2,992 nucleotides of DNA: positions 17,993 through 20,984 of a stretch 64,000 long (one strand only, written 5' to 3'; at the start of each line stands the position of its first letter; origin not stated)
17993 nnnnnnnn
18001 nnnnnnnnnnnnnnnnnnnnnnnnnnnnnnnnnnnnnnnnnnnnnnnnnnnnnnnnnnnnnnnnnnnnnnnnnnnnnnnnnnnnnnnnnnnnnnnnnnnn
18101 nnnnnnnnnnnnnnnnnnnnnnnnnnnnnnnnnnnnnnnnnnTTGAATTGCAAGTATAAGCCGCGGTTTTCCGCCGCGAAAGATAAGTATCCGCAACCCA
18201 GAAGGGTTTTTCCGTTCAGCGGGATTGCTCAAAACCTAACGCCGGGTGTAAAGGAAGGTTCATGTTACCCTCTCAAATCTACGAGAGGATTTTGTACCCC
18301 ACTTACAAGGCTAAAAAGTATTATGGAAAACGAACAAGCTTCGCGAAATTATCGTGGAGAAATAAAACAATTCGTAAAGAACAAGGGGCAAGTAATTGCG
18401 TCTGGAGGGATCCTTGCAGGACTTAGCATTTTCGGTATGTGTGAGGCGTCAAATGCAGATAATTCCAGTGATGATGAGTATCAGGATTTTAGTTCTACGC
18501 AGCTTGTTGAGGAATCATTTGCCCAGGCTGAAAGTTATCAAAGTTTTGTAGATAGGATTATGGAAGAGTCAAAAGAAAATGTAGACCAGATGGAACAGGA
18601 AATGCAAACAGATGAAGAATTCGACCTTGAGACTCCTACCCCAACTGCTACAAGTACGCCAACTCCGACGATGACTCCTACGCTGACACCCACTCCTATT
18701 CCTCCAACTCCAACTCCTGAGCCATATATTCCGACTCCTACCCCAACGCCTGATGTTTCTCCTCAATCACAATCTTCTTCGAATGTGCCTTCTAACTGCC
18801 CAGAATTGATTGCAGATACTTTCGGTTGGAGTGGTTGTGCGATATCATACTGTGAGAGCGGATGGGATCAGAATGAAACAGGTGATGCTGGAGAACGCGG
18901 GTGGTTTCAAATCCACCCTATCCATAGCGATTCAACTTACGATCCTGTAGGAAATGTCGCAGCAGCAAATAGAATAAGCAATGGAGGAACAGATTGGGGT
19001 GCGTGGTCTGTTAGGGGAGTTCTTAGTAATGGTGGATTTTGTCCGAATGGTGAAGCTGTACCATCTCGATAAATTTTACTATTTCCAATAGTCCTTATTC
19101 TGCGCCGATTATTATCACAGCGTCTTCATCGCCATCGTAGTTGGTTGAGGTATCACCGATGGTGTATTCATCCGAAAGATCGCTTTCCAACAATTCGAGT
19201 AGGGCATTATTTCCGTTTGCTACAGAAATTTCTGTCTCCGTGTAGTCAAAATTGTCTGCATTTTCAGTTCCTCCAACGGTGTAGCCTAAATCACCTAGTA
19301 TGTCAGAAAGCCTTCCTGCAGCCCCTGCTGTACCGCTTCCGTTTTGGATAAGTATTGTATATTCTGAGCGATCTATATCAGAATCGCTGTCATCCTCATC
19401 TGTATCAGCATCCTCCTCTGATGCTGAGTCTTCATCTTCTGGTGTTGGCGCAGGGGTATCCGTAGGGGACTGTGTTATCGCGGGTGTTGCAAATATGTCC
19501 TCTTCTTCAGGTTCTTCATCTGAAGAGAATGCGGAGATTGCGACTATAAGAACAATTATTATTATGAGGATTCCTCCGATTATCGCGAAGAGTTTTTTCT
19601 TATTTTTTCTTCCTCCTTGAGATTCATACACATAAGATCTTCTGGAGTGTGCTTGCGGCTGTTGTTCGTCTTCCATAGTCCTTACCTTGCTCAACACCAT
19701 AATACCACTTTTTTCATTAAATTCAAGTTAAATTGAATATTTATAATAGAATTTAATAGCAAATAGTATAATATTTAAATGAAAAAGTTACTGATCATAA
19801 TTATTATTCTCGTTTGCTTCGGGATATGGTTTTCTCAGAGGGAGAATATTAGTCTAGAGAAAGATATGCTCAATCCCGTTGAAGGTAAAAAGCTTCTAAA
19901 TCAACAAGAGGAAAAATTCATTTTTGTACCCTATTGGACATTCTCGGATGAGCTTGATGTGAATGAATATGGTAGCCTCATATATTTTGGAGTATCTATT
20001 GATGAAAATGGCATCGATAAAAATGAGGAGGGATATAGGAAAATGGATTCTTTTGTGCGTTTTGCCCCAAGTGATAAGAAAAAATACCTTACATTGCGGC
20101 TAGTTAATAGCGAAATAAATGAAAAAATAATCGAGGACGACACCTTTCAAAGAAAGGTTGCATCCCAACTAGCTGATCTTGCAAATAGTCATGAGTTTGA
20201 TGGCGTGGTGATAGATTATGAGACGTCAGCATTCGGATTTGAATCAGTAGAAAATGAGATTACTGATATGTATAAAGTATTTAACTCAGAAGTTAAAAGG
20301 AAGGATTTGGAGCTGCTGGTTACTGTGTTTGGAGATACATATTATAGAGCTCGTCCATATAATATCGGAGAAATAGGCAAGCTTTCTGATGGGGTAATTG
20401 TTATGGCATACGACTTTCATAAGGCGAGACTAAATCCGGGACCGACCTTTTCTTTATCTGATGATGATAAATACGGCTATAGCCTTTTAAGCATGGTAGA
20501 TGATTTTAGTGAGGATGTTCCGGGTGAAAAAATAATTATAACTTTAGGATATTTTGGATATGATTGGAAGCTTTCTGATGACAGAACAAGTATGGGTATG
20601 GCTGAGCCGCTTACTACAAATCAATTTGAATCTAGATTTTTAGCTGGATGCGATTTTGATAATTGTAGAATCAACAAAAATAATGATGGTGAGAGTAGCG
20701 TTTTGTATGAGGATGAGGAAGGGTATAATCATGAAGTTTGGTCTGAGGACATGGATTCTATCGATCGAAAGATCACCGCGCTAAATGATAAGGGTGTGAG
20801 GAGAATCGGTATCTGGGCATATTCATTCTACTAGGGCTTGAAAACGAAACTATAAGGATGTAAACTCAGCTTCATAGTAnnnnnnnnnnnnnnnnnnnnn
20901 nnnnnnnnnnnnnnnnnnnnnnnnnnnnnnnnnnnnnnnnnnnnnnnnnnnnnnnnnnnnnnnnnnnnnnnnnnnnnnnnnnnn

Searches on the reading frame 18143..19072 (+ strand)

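Call 72: search_protein_families(library=pfam, proteins=[window:18143-19072:+], max_evalue=0.001)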
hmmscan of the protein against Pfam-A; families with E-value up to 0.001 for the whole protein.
window:18143-19072:+ (309 aa): 1 family
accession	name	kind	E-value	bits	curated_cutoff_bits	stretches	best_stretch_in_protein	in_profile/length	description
PF18896.5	SLT_3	-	0.00094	20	27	0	245-289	37-88/89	Lysozyme like domain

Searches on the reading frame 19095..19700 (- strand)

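Call 72: search_protein_families(library=pfam, proteins=[window:19095-19700:-], max_evalue=0.001)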
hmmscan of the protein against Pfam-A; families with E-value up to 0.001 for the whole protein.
window:19095-19700:- (201 aa): 1 family
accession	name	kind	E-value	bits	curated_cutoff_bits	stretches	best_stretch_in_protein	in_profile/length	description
PF13399.11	LytR_C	-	8e-11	43.2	22.2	1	114-200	2-84/86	LytR cell envelope-related transcriptional attenuator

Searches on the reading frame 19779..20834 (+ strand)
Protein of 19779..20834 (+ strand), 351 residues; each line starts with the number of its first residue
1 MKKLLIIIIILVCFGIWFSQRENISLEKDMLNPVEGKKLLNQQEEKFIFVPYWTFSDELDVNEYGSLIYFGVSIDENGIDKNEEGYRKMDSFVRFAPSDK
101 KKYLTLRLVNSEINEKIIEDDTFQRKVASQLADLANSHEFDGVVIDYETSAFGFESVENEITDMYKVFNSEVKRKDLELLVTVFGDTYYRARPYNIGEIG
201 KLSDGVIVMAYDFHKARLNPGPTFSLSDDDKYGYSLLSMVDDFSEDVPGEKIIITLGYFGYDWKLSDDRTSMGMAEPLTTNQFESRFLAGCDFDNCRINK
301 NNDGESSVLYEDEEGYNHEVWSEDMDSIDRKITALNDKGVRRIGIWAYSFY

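Call 72: search_protein_families(library=pfam, proteins=[window:19779-20834:+], max_evalue=0.001)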
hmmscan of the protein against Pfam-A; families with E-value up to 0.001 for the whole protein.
window:19779-20834:+ (351 aa): 1 family
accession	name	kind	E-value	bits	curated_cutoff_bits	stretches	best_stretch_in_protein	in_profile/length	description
PF00704.34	Glyco_hydro_18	-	1.2e-17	65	29.6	1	61-348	20-314/317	Glycosyl hydrolases family 18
